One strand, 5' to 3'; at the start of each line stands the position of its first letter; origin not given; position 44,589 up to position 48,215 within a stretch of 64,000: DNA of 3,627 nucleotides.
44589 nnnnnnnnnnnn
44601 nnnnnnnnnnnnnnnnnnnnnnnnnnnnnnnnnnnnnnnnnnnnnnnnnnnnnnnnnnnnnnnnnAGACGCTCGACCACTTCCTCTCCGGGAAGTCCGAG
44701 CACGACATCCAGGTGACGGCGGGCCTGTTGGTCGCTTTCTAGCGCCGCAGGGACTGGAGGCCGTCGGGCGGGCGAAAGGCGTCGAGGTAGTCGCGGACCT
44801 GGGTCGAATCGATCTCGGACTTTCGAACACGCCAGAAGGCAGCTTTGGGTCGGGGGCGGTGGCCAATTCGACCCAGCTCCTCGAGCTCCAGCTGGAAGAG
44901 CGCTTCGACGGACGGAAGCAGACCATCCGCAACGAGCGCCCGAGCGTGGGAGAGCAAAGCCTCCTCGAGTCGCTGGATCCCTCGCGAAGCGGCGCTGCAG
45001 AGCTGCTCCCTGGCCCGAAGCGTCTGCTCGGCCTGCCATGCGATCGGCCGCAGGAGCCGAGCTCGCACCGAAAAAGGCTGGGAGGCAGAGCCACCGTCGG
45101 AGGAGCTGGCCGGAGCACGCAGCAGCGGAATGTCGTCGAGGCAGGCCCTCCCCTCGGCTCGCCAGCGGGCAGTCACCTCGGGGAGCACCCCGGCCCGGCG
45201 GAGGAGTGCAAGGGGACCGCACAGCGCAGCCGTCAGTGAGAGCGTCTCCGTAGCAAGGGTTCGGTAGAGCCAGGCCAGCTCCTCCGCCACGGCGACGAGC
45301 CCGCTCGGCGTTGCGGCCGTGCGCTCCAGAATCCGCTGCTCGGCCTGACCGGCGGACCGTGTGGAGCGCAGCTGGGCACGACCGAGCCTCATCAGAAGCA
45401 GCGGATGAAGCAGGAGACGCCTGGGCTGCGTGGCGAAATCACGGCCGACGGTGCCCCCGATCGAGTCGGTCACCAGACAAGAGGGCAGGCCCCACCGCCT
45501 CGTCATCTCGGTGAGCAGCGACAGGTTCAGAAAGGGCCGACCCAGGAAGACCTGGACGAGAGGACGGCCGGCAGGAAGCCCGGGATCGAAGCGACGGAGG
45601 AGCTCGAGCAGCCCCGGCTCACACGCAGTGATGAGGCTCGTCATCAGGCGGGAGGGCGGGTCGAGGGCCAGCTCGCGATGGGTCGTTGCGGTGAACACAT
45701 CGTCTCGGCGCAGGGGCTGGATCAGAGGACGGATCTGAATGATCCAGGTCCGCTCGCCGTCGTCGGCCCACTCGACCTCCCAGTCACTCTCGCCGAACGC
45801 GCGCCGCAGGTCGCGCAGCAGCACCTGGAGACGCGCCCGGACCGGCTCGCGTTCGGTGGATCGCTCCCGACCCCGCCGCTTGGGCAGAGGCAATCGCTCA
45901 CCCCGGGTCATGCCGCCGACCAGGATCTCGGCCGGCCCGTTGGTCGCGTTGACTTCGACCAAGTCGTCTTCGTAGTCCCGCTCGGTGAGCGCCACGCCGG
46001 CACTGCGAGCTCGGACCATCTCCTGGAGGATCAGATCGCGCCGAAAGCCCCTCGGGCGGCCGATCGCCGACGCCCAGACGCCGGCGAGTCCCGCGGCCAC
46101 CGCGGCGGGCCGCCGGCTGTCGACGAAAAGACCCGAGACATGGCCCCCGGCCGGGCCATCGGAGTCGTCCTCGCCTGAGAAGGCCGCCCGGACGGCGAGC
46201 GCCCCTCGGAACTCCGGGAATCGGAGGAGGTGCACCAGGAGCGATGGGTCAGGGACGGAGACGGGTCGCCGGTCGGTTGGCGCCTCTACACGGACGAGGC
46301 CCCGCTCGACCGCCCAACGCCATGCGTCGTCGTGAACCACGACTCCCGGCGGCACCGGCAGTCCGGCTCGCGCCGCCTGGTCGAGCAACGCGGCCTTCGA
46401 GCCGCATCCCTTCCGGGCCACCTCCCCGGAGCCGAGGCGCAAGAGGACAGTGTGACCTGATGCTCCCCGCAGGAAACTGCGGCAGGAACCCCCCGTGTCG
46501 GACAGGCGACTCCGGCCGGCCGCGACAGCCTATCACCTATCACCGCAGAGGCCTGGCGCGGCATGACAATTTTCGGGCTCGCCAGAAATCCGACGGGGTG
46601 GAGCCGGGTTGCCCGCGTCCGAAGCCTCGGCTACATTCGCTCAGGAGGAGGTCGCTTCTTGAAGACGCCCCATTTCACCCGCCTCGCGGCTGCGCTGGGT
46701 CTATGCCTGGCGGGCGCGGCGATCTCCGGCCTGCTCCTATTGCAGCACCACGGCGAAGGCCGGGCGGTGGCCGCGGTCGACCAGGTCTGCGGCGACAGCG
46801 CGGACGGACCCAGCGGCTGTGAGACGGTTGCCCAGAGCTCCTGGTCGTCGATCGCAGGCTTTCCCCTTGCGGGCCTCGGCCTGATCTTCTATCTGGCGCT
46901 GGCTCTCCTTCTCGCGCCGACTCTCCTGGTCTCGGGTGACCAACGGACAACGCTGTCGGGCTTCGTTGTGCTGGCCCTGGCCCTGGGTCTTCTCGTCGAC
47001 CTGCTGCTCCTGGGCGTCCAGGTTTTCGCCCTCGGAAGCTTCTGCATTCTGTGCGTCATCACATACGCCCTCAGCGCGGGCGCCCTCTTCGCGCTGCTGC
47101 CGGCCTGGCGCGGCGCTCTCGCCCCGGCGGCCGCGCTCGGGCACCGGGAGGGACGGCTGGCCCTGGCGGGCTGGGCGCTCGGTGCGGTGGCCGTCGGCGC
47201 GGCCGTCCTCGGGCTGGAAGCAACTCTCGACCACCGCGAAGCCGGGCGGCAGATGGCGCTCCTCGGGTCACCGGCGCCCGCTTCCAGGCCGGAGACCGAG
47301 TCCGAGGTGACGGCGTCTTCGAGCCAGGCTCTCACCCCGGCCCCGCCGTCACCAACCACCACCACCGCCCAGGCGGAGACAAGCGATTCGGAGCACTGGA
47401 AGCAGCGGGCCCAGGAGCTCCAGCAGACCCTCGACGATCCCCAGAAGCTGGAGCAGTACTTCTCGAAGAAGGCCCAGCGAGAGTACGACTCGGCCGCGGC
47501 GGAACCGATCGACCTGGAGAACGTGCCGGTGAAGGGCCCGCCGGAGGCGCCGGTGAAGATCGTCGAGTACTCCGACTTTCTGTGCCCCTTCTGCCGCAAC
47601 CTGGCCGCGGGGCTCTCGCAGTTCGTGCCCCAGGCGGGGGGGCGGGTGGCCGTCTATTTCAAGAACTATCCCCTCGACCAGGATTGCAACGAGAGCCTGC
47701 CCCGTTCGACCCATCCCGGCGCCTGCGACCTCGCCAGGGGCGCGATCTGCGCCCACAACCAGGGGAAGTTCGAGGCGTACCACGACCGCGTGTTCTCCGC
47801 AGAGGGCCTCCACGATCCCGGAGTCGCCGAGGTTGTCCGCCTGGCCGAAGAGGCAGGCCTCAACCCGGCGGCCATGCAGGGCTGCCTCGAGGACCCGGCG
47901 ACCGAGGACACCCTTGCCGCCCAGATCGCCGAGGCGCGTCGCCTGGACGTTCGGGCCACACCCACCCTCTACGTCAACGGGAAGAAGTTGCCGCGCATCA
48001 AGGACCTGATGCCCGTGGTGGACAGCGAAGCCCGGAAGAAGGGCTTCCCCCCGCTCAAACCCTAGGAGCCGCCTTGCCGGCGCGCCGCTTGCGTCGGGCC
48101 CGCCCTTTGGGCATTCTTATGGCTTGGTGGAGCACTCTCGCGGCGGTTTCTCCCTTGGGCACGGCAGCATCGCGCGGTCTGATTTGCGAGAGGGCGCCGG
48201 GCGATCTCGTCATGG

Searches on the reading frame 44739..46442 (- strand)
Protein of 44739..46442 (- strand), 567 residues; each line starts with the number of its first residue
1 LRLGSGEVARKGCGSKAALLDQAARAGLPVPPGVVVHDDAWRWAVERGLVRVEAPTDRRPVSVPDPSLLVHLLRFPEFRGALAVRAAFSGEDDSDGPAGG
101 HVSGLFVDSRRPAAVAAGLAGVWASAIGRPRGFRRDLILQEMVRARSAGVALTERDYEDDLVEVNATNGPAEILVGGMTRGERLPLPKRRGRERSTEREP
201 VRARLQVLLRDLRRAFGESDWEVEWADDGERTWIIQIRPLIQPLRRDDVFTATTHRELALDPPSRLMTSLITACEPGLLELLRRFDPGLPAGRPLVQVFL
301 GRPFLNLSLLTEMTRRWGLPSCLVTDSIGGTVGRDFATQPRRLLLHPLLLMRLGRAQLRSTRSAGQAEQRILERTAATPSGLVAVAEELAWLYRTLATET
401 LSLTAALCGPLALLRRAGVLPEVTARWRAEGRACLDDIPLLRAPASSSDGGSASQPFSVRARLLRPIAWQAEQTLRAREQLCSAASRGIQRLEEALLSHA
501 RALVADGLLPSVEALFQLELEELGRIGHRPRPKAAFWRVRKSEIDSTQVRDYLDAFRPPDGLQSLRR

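Call 69: search_protein_families(library=pfam, proteins=[window:44739-46442:-], max_evalue=0.00001)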
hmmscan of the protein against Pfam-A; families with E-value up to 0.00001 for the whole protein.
window:44739-46442:- (567 aa): 1 family
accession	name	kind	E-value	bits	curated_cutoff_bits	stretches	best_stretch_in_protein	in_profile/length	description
PF01326.24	PPDK_N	-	6.8e-06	26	27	0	204-240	272-309/328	Pyruvate phosphate dikinase, AMP/ATP-binding domain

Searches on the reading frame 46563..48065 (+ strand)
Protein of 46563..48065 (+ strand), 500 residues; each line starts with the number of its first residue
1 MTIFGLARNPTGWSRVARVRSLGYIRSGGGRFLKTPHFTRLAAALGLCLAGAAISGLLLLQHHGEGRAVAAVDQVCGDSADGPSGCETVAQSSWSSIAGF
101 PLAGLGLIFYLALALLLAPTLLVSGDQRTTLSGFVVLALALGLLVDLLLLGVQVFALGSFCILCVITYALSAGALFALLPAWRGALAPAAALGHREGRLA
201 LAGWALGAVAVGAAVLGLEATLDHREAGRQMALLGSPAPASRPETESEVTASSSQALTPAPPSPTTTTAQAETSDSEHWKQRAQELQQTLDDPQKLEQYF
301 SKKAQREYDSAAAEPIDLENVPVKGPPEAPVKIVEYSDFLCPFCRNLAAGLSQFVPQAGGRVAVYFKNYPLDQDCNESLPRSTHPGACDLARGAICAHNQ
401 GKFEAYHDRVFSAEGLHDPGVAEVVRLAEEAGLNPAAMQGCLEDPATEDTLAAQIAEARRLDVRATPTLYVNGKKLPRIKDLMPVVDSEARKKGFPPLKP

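Call 69: search_protein_families(library=pfam, proteins=[window:46563-48065:+], max_evalue=0.00001)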
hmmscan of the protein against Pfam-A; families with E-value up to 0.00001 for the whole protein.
window:46563-48065:+ (500 aa): 3 families
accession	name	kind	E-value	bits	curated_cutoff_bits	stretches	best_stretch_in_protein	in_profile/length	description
PF13462.12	Thioredoxin_4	-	1.8e-19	70.9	23.2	1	322-476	6-150/165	Thioredoxin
PF07884.19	VKOR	-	1.2e-18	67.9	27.5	1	44-176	3-131/134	Vitamin K epoxide reductase family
PF01323.26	DSBA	-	5.4e-16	59.4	25.6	1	333-476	2-177/191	DSBA-like thioredoxin domain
